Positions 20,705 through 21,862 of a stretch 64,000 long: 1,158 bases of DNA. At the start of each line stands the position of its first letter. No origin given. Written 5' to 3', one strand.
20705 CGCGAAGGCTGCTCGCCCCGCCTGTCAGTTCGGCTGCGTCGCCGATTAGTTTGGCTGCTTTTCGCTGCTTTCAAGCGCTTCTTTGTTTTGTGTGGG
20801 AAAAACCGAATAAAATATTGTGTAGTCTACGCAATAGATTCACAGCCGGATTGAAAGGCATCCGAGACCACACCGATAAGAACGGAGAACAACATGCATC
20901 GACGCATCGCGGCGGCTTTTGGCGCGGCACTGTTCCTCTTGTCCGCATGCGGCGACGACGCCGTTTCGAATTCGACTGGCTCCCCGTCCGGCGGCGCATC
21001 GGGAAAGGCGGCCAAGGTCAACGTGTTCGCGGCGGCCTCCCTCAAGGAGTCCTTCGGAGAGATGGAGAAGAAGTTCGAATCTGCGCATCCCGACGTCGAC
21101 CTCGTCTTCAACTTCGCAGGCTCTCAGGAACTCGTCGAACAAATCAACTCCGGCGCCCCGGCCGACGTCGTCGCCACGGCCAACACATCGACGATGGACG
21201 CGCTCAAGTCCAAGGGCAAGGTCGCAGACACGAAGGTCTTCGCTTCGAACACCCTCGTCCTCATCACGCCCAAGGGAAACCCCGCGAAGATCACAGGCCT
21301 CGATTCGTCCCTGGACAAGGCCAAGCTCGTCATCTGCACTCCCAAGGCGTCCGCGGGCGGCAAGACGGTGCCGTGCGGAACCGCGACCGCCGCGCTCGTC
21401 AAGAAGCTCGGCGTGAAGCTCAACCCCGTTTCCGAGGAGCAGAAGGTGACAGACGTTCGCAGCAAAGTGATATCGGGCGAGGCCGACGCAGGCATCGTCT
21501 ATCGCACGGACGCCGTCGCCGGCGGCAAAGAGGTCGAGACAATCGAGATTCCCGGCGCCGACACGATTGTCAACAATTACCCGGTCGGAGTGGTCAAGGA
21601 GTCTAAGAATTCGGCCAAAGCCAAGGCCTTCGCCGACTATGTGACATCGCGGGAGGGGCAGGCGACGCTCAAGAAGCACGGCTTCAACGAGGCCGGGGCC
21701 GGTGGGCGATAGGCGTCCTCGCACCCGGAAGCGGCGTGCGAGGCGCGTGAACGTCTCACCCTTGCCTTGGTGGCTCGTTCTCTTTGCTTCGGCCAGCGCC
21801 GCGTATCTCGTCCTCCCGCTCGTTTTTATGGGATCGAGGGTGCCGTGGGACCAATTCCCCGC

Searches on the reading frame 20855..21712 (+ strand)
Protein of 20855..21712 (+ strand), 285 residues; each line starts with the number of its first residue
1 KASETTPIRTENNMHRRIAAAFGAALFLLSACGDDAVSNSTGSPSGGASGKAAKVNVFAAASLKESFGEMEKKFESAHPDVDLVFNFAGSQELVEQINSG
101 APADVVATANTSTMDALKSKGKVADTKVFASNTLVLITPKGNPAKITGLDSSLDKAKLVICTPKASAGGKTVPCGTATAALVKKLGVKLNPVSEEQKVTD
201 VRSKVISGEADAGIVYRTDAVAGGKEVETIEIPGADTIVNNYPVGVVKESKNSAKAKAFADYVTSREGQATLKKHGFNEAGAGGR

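Call 11: search_protein_families(library=pfam, proteins=[window:20855-21712:+], max_evalue=0.00001)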
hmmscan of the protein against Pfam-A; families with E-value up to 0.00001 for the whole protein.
window:20855-21712:+ (285 aa): 4 families
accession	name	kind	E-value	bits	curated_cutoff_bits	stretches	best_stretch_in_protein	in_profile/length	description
PF13531.11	SBP_bac_11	-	1.9e-48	165.6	25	1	55-277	1-226/227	Bacterial extracellular solute-binding protein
PF01547.30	SBP_bac_1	-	8.1e-25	88.9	26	1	61-270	2-307/307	Bacterial extracellular solute-binding protein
PF13416.11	SBP_bac_8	-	2e-07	31.5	27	0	176-272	156-252/279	Bacterial extracellular solute-binding protein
PF12849.12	PBP_like_2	-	2.9e-06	27.7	27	0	60-147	17-108/267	PBP superfamily domain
